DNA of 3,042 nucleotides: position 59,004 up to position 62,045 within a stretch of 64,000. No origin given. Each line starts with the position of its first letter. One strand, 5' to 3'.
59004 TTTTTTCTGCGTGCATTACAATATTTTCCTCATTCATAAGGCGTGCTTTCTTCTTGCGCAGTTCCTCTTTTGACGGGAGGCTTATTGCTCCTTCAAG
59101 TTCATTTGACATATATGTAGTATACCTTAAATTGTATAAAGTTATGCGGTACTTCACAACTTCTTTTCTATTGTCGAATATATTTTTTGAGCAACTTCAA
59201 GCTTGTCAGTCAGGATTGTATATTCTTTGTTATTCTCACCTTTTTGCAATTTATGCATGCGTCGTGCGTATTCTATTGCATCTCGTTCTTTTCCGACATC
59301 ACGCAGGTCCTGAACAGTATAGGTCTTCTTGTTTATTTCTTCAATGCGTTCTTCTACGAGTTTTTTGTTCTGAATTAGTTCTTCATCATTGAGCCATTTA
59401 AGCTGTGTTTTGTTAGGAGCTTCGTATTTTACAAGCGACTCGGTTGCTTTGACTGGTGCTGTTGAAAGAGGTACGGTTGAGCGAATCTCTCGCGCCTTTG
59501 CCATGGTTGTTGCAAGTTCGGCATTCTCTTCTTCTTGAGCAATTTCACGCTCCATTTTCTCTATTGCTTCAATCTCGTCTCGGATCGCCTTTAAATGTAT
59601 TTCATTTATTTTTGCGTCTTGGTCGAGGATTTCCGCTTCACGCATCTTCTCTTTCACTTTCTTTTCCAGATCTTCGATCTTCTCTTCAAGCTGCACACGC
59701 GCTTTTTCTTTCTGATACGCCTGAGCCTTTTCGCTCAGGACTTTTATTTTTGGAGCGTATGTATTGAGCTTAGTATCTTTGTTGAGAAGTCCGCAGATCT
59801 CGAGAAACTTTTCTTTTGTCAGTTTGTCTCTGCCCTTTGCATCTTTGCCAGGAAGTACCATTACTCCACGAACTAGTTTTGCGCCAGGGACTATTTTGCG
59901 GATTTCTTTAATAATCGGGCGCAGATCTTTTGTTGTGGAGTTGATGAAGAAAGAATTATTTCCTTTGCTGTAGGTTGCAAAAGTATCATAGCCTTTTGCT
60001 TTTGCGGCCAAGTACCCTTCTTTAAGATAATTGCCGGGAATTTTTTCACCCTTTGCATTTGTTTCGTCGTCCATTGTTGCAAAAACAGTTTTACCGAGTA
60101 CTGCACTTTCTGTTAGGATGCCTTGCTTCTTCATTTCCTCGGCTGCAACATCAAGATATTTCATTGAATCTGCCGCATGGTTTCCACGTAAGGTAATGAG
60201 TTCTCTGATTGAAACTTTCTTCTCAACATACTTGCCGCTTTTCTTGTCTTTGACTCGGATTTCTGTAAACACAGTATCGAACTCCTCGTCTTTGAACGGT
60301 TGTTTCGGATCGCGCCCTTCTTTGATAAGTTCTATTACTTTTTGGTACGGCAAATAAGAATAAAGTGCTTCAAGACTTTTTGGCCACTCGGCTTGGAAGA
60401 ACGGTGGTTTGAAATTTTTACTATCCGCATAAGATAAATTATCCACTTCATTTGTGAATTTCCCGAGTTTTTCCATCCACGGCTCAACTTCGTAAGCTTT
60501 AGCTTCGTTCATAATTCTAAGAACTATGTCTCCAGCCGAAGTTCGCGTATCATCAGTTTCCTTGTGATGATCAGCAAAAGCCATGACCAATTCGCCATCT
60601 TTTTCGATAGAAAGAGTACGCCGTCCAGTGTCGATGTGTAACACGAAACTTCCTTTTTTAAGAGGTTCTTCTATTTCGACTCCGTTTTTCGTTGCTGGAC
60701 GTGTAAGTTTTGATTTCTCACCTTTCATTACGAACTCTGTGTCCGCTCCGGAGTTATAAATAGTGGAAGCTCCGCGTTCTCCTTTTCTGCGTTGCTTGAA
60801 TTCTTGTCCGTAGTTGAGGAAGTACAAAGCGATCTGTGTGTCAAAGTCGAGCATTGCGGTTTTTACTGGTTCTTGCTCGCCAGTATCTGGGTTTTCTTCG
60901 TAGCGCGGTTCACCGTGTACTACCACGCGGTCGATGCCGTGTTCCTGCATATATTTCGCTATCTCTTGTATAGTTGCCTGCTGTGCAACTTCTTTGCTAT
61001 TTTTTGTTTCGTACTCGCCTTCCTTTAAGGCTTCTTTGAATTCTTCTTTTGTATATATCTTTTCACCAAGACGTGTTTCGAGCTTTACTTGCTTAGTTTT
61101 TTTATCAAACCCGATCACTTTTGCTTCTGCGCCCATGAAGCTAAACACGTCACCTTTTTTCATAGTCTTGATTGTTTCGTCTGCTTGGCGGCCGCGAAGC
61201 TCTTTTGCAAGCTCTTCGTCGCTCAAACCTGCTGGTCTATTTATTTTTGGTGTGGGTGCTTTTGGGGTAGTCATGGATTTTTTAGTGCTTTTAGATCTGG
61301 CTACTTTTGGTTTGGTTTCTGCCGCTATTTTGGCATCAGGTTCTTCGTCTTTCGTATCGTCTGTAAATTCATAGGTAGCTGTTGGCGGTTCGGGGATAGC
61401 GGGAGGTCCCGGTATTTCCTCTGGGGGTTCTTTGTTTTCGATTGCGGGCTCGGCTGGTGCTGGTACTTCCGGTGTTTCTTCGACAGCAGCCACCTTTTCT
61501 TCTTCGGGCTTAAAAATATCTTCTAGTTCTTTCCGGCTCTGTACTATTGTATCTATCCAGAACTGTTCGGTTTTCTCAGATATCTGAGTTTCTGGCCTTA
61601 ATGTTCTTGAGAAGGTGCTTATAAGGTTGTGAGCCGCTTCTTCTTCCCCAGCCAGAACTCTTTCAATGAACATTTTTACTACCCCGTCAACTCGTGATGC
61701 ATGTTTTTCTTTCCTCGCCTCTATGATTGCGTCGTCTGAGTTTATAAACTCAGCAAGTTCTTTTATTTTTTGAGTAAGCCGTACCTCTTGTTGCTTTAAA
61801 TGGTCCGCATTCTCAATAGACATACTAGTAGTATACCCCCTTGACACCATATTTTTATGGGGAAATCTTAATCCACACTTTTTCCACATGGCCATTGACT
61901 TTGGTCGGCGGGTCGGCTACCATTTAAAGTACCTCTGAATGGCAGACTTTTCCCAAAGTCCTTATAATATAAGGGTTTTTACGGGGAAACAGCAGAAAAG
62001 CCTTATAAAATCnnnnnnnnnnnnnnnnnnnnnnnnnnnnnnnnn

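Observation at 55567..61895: Operon of two giant overlapping ORFs (1196 aa and 913 aa): coiled coils, internal hydrophobic segments, tandem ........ repeats and a weak DHH-like core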

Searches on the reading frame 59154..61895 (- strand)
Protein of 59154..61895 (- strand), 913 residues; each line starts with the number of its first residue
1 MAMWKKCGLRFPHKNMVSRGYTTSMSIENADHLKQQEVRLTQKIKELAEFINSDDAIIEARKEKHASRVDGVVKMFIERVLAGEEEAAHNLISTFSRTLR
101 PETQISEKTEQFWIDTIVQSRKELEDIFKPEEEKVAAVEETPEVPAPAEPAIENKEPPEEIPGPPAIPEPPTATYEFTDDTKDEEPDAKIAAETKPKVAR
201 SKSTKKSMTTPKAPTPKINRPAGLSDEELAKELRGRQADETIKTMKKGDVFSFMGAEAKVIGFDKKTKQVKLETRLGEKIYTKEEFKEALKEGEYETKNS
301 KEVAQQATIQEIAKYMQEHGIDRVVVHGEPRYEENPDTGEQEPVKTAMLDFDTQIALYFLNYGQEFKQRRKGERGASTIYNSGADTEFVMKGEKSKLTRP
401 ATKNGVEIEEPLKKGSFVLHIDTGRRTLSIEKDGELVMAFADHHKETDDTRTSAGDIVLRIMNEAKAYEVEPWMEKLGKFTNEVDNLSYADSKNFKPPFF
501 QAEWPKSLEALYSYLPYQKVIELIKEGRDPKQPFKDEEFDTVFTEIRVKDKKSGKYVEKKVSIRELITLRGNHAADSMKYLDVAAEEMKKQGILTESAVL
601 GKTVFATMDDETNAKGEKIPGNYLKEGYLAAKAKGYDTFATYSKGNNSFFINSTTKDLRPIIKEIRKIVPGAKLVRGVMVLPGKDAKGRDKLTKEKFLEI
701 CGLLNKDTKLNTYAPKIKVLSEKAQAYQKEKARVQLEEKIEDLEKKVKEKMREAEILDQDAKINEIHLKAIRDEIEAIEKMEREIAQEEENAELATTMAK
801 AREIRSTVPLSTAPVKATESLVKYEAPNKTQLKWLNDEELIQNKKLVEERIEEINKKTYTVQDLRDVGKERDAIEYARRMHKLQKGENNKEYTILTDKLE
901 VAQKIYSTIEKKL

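Call 4: search_protein_families(library=pfam, proteins=[window:59154-61895:-], max_evalue=1)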
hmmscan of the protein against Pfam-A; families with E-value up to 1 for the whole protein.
window:59154-61895:- (913 aa): 2 families
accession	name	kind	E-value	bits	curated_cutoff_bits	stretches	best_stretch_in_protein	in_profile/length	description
PF00571.33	CBS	-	0.076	13.8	24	1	297-328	6-40/57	CBS domain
PF05633.16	ROH1-like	-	0.097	12.1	21.5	1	693-780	298-383/384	Protein ROH1-like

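Call 5: search_protein_families(library=ncbifam, proteins=[window:59154-61895:-], max_evalue=1)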
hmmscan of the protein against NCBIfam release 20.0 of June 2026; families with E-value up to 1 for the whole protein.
window:59154-61895:- (913 aa): 0 families

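Call 7: search_protein_families(library=phrogs, proteins=[window:59154-61895:-], max_evalue=0.1)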
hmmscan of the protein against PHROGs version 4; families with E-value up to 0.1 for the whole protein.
window:59154-61895:- (913 aa): 0 families

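Call 8: search_protein_families(library=padloc, proteins=[window:59154-61895:-], max_evalue=0.1)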
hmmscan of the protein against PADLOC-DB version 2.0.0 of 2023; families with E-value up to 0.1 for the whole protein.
window:59154-61895:- (913 aa): 0 families

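Call 9: find_homologous_proteins(query=window:59154-61895:-)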
Query window:59154-61895:- (913 aa): 3 proteins with E <= 0.001 among 8000 candidates.
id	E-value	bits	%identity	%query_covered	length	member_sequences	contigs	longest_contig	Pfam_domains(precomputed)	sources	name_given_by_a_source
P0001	0.0e+0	1922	100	97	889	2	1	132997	-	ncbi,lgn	-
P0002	2.4e-191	656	54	64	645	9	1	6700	-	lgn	-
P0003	1.2e-15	75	30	29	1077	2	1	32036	-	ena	-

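Call 13: find_encoding_contigs(protein=P0003, flank=10000, max_places=3)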
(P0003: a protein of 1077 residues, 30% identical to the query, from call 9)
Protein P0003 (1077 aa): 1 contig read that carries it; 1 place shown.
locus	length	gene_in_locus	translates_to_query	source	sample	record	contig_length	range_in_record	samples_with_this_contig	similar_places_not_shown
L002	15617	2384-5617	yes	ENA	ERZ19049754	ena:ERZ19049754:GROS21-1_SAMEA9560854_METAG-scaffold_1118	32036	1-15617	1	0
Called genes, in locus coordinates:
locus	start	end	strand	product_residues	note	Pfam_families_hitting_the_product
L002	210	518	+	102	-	PF18908:DUF5663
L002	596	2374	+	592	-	-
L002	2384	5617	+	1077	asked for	-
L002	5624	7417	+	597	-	-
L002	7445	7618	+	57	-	-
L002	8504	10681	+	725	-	-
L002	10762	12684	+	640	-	PF00580:UvrD-helicase, PF13245:AAA_19, PF13604:AAA_30 (faint), PF01443:Viral_helicase1 (faint), PF13087:AAA_12 (faint), PF13361:UvrD_C, PF13538:UvrD_C_2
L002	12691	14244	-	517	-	PF01564:Spermine_synth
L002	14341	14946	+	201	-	-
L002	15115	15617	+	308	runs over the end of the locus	-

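Call 15: find_encoding_contigs(protein=P0001, flank=2000, max_places=2)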
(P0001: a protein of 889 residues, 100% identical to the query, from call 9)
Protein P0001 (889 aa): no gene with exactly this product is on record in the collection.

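Call 16: search_solved_structures(query=A1, max_evalue=10, show_alignments=2)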
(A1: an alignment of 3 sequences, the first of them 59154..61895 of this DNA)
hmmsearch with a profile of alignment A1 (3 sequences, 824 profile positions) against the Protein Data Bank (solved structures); distinct sequences matched with E-value up to 10: 0.
